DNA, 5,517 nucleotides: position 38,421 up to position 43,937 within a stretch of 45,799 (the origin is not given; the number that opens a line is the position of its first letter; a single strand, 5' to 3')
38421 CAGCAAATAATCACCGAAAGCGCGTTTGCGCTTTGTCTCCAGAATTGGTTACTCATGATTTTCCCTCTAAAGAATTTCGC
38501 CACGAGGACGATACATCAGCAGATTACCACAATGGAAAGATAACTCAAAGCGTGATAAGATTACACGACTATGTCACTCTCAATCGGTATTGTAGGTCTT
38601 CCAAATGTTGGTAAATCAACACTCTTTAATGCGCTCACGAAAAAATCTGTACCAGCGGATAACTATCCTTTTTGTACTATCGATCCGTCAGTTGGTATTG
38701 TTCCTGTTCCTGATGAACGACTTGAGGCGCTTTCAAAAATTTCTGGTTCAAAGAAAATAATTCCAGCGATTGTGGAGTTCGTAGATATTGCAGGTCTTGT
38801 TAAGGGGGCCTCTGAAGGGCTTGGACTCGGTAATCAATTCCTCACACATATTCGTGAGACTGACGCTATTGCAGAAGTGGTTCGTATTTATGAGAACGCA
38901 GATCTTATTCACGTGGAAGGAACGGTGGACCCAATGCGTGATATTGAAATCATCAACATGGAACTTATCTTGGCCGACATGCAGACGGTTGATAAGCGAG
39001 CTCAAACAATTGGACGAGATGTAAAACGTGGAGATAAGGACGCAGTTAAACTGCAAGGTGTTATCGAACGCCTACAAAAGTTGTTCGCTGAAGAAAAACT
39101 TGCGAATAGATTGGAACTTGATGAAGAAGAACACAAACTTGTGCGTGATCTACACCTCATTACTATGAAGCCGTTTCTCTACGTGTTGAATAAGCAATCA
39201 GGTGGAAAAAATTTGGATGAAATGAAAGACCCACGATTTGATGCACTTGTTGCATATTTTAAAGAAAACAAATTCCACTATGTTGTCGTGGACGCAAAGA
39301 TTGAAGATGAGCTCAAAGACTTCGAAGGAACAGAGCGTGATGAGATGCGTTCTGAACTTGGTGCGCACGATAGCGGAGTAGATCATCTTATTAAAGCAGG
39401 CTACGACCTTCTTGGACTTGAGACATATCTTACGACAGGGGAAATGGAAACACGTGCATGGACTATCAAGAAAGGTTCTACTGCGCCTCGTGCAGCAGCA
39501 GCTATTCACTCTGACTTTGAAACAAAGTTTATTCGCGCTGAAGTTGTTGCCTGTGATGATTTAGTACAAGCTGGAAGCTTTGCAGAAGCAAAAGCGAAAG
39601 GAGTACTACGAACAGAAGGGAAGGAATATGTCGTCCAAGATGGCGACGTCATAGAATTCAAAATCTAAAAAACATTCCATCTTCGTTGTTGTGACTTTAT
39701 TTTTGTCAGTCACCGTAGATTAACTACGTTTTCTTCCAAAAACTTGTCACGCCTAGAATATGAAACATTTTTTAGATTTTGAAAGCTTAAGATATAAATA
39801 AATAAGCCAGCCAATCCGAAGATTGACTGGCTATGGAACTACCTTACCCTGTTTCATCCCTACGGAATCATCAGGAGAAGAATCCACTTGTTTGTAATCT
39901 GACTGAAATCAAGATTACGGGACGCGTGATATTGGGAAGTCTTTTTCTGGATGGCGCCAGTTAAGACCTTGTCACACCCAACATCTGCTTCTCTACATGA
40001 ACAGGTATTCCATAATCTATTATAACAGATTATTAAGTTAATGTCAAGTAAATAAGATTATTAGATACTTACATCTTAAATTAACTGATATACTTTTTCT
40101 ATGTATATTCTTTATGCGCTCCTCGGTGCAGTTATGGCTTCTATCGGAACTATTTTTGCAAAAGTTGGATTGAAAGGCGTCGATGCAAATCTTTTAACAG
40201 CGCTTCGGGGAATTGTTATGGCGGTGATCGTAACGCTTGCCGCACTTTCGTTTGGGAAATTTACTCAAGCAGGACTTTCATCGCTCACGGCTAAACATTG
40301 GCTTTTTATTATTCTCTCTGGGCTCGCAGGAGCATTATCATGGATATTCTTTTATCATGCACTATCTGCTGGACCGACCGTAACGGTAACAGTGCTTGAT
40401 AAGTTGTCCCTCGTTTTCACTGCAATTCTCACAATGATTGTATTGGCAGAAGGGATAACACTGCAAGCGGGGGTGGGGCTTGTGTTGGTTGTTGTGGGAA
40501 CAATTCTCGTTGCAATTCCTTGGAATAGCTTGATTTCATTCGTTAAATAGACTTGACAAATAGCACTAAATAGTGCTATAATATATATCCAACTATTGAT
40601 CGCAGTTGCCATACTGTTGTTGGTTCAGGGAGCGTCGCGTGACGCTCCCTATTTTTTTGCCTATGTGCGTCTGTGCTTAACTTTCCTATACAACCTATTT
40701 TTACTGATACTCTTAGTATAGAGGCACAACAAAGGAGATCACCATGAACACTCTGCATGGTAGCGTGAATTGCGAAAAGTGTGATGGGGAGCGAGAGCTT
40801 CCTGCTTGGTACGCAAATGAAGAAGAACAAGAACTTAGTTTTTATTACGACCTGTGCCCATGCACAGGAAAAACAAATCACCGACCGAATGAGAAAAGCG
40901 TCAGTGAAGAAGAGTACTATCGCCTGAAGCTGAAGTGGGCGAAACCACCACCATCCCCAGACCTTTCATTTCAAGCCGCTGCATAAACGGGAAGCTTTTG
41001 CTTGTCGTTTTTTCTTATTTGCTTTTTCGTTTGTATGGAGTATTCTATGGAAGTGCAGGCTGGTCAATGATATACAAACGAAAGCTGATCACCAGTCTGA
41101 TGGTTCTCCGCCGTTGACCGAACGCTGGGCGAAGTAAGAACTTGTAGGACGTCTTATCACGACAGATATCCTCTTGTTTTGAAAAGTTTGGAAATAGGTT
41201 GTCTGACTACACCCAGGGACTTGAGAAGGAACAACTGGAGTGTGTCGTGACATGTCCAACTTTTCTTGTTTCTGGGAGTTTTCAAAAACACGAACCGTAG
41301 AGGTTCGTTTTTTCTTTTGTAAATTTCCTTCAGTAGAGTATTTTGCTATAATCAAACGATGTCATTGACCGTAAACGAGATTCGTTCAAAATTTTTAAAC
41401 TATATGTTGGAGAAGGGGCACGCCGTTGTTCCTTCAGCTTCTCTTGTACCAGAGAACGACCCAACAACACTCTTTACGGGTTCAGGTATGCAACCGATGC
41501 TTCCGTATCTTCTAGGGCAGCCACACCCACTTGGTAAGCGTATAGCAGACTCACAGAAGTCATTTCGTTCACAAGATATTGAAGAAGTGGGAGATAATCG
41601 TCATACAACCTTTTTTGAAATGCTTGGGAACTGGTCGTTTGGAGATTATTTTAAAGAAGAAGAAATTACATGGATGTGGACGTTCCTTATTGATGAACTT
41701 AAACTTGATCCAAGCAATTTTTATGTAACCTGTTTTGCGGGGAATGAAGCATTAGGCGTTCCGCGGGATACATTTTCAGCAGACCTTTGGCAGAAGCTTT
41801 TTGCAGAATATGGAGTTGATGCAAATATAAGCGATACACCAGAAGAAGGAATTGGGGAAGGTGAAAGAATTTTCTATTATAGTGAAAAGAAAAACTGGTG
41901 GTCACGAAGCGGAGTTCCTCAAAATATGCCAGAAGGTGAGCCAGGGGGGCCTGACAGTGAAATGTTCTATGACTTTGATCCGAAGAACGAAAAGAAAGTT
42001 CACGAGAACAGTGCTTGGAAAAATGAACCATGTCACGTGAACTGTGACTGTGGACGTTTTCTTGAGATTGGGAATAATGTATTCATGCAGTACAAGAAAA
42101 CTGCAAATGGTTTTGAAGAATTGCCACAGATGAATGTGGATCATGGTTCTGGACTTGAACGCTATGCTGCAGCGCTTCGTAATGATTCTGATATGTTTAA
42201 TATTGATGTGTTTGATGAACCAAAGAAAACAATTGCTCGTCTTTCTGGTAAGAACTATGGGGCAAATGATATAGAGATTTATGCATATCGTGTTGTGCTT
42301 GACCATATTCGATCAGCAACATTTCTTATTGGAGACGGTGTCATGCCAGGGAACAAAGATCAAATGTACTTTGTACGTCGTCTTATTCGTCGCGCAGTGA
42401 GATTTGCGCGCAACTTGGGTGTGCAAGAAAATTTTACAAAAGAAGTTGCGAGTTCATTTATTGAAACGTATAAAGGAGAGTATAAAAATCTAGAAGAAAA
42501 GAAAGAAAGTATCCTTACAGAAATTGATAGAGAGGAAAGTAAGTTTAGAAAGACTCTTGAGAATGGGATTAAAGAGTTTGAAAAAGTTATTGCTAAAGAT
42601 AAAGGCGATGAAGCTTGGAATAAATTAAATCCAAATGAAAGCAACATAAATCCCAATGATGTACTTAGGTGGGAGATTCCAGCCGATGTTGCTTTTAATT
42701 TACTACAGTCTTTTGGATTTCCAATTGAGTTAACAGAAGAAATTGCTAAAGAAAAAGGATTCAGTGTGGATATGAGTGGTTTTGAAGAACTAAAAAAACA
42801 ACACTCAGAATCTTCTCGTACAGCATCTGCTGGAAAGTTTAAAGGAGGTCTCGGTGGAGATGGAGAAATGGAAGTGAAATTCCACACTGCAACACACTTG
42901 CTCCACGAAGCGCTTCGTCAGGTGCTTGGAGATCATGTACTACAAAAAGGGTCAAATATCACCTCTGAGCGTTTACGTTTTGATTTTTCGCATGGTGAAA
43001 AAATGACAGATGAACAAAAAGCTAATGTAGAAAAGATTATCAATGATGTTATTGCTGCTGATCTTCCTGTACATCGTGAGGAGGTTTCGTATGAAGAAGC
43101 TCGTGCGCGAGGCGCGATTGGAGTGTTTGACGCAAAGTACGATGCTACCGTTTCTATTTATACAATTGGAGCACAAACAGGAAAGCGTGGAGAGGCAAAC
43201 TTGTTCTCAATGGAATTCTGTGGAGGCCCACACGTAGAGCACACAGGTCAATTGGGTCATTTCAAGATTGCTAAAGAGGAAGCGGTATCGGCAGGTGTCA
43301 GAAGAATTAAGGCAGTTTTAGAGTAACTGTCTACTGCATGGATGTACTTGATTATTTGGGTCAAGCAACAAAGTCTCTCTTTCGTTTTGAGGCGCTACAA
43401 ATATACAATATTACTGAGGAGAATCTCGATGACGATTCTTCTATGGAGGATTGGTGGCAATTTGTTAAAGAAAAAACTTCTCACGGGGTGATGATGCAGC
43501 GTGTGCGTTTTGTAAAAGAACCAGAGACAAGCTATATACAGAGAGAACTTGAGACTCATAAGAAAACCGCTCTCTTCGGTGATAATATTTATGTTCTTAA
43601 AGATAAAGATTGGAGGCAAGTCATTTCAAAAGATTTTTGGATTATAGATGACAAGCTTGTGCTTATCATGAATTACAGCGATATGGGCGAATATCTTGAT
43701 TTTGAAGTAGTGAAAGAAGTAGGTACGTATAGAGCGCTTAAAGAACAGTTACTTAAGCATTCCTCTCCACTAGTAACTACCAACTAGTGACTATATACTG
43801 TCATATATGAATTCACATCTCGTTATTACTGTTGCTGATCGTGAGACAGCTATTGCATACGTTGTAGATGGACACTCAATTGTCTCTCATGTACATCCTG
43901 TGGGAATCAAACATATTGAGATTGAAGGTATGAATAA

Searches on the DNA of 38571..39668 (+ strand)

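Call 17: search_rna_families(source=L018, start=5080, end=5300, threshold=evalue, max_evalue=10, show_alignments=3)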
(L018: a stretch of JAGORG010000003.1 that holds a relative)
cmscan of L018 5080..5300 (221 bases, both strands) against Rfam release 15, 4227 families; matches with E-value up to 10: 4.
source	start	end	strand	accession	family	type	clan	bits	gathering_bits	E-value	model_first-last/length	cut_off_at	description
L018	5213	5295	-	RF02824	LPR10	Gene; sRNA;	-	17.9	69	0.55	1-94/94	no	Legionella RNA 10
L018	5141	5197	-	RF00274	SNORD57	Gene; snRNA; snoRNA; CD-box;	CL00058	14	47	3.1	1-72/72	no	Small nucleolar RNA SNORD57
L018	5147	5194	-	RF00008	Hammerhead_3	Gene; ribozyme;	CL00010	13.5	48.5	3.8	1-54/54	no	Hammerhead ribozyme (type III)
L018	5095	5136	+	RF02634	EF3314_EF3315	Gene; sRNA;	-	9.6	100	6.6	101-141/141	no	Enterococcus sRNA EF3314_EF3315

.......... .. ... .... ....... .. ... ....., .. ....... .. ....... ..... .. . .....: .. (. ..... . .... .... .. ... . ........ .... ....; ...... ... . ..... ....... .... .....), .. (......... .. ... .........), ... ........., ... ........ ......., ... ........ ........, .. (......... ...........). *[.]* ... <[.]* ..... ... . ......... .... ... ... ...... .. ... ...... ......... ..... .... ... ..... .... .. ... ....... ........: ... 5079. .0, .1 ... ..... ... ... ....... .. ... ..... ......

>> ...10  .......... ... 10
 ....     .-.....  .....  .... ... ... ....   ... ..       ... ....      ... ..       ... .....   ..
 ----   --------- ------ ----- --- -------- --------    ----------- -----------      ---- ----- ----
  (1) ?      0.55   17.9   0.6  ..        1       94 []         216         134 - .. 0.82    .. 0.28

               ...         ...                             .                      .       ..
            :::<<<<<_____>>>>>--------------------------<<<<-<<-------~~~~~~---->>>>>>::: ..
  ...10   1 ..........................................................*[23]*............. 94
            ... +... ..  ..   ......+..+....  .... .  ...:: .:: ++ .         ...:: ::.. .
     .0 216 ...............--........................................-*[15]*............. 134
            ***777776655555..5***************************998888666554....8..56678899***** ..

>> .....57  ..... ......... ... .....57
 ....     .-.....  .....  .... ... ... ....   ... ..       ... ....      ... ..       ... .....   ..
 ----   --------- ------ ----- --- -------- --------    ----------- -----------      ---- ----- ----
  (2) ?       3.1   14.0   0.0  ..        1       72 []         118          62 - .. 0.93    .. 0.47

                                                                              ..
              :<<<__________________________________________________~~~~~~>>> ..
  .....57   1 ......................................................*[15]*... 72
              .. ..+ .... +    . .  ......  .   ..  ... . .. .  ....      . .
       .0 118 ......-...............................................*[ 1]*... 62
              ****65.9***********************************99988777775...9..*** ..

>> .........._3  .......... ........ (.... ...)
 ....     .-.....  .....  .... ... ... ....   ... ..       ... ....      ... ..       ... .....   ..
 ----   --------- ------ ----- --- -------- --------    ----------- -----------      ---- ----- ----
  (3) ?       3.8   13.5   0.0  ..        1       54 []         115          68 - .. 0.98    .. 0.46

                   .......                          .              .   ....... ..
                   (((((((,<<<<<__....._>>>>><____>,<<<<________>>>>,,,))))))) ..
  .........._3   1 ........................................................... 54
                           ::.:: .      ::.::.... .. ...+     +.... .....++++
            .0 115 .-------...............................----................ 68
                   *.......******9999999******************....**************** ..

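Call 34: search_with_rna_model(model_id=R1, sources=[L001, L002, L003, L004, L005, L006, L007, L008, L009, L010, L011, L012, L013, L014, L015, L016, L017, L018, L019, L020, L021, L022, L023, L024, L025, L026, L027, L028, L029, L030, L031, L032, L033, L034, L035, L036, L037, L038, L039, L040, L041, L042, L043, L044, L045, L046, L047, L048, L049, L050, L051, L052, L053, L054, L055, L056, L057, L058, L059, L060, L061, L062, L063, L064, L065, L066, L067, L068, L069, L070, L071, L072, L073, L074, L075, L076, L077, L078, L079, L080], max_evalue=1, show_alignments=4)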
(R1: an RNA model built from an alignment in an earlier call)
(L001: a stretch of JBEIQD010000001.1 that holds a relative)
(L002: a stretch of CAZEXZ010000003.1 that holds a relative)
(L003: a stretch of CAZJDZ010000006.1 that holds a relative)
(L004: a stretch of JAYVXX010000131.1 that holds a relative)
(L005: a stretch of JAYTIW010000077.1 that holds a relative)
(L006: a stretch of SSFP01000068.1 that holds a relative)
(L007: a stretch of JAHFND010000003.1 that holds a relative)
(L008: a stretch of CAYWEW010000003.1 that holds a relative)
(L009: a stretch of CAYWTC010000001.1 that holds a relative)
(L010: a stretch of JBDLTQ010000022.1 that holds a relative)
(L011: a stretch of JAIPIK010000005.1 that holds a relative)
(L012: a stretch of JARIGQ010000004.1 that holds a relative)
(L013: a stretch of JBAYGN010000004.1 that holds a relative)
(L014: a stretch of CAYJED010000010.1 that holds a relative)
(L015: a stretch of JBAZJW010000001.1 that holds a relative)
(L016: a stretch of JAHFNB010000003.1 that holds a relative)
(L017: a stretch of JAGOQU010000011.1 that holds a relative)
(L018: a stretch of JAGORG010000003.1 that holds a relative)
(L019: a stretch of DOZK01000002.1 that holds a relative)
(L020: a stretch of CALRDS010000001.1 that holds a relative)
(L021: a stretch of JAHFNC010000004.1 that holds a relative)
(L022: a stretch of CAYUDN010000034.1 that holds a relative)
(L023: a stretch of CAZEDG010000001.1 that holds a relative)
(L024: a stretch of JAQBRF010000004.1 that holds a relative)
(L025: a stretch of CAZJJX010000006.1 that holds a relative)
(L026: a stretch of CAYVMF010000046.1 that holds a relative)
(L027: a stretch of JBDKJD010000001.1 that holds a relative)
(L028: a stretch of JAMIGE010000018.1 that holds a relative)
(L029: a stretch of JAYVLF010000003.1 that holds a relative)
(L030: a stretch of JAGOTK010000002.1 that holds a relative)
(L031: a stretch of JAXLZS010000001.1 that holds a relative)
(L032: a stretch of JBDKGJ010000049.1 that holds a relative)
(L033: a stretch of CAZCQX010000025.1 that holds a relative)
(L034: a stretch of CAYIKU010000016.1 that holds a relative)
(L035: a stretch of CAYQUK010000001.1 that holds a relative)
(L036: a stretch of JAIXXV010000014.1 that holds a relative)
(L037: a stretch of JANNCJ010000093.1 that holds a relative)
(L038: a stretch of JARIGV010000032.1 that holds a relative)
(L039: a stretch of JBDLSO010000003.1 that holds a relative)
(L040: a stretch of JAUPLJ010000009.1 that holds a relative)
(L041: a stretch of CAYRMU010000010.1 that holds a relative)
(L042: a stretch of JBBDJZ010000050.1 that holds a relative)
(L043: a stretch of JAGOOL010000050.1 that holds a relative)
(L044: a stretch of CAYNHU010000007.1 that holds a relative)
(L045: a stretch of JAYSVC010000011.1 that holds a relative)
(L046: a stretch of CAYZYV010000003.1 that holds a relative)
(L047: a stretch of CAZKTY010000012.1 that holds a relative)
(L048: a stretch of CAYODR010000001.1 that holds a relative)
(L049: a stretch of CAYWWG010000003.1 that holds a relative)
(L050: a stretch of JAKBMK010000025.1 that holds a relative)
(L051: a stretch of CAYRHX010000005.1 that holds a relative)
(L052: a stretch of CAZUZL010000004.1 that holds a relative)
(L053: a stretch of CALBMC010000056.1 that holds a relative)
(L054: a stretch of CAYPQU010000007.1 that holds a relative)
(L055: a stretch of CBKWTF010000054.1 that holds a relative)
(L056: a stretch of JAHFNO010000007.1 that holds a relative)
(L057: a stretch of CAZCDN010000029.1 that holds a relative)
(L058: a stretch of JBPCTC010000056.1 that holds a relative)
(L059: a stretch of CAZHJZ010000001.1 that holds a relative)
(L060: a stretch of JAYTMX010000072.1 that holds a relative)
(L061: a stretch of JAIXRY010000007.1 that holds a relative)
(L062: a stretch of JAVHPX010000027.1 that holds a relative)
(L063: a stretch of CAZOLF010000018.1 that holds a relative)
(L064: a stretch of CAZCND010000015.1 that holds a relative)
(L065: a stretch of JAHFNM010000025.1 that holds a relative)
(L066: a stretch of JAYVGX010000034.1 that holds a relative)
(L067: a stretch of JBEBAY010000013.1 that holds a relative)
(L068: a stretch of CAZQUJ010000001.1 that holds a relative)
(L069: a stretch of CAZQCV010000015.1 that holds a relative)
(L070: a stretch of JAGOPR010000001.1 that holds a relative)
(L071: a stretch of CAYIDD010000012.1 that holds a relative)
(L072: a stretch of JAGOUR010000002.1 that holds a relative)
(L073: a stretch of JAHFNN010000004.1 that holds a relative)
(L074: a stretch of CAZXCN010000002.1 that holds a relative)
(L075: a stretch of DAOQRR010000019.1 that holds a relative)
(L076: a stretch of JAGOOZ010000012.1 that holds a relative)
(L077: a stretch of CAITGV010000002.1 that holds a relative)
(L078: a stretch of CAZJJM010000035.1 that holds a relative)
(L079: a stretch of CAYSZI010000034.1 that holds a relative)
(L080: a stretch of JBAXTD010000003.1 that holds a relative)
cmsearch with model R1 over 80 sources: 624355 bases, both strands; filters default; matches with E-value up to 1: 1.
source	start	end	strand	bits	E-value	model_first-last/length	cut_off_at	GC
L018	5147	5201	-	65.8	7.8e-15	1-55/55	no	0.45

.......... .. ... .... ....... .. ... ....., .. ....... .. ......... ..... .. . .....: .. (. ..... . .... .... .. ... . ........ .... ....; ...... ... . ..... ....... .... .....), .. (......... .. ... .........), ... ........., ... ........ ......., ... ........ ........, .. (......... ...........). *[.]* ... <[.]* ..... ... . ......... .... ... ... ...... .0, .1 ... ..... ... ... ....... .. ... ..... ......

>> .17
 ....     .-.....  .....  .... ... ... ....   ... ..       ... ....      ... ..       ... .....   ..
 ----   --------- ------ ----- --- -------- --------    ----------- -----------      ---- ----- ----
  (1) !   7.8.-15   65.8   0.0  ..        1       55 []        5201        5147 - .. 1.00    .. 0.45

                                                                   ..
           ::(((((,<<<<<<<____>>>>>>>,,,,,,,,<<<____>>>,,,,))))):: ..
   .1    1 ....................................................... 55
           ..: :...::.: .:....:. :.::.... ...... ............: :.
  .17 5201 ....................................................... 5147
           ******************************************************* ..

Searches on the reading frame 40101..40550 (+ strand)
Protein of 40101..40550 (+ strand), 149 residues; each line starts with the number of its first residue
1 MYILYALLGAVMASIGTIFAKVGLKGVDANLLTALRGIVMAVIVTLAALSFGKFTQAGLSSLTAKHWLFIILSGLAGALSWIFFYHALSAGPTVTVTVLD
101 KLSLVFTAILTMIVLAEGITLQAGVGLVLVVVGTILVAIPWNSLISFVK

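Call 10: search_protein_families(library=pfam, proteins=[window:40101-40550:+])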
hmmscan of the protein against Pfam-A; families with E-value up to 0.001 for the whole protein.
window:40101-40550:+ (149 aa): 3 families
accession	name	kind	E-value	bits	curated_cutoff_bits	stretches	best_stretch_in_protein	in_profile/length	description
PF00892.27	EamA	-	2e-16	60.9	28.2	1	2-138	3-134/135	EamA-like transporter family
PF10639.15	TMEM234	-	0.00028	21.4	30.1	1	64-137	39-112/113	Putative transmembrane family 234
PF05653.20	Mg_trans_NIPA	-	0.00059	19.5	26.2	1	53-138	38-120/295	Magnesium transporter NIPA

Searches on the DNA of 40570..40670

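Call 56: search_rna_families(source=window, start=40570, end=40670, threshold=evalue, max_evalue=5, show_alignments=2)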
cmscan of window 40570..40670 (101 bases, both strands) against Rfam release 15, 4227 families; matches with E-value up to 5: 4.
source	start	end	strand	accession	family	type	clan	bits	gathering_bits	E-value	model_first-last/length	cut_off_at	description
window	40626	40670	+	RF02527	SSRC38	Gene; sRNA;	-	14.8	80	0.86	1-46/166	3'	Streptococcus sRNA SSRC38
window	40604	40657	+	RF02551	DapZ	Cis-reg;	-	14.8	56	1.5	1-78/78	no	ABC transporter regulator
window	40570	40658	+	RF00115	McaS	Gene; sRNA;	CL00106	12.8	42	3.5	1-96/96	no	McaS/IsrA RNA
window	40602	40658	+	RF02866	ncS16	Gene; sRNA;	-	12.3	48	2.4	1-83/83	no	Burkholderia sRNA 16 (Bc_KC_sr1)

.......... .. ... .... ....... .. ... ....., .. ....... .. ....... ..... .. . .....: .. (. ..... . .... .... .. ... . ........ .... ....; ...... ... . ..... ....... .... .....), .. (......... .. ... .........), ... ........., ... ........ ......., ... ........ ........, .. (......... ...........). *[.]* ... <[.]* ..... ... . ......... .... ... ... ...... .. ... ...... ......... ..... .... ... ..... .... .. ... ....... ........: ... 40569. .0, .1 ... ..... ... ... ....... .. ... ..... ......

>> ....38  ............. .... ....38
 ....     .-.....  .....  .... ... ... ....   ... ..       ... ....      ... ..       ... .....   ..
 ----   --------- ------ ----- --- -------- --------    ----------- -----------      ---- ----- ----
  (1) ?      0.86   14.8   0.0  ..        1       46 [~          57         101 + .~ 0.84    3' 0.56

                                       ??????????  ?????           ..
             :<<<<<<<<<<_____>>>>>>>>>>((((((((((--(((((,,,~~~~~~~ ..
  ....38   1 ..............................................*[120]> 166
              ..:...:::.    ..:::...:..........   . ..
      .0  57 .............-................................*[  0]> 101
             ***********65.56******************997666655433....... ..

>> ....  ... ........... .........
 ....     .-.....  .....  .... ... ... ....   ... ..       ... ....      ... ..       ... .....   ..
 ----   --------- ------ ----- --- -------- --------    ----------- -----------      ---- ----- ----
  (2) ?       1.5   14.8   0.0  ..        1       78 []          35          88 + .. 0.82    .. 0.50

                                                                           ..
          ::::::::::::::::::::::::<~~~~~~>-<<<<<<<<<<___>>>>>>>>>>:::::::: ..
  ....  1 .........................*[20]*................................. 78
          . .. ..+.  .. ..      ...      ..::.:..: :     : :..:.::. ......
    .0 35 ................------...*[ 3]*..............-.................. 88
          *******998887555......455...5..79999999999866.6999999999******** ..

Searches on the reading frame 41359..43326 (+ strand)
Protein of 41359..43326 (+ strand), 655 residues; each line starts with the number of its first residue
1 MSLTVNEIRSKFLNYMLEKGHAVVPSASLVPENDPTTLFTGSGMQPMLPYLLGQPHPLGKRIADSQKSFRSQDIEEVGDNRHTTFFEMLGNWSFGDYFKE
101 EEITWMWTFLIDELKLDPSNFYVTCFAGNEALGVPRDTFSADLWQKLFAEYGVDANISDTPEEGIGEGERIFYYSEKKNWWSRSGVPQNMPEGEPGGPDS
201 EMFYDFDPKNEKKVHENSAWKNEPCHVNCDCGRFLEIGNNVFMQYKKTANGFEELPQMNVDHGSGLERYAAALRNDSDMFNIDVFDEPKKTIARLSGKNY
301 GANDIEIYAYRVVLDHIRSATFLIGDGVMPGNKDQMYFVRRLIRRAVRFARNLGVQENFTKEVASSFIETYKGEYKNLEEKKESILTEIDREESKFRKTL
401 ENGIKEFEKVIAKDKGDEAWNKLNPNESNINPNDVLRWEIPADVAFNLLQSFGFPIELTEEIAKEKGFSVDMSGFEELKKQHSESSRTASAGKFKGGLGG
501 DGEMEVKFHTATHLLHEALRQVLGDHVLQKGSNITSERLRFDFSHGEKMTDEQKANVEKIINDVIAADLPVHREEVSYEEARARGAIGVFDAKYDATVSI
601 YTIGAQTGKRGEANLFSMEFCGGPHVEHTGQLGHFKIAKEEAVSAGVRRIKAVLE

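Call 10: search_protein_families(library=pfam, proteins=[window:41359-43326:+])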
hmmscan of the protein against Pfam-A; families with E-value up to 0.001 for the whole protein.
window:41359-43326:+ (655 aa): 2 families
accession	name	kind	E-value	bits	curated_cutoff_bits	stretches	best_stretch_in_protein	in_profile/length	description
PF01411.24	tRNA-synt_2c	-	3.7e-116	389.3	30.3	1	7-493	1-435/552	tRNA synthetases class II (A)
PF07973.19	tRNA_SAD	-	1.8e-15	57.1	24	1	598-650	1-43/44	Threonyl and Alanyl tRNA synthetase second additional domain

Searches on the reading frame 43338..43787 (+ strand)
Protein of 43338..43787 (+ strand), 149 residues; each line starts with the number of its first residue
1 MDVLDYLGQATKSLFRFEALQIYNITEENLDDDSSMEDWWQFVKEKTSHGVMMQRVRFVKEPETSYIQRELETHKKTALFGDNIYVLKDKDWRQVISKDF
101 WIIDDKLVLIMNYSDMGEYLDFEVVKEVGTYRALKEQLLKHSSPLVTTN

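Call 10: search_protein_families(library=pfam, proteins=[window:43338-43787:+])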
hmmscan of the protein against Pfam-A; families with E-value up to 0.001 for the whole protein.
window:43338-43787:+ (149 aa): 1 family
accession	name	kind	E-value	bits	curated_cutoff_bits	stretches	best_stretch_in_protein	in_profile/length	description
PF21806.3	DUF6879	-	1.1e-23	84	23.9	1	5-145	5-162/167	Family of unknown function (DUF6879)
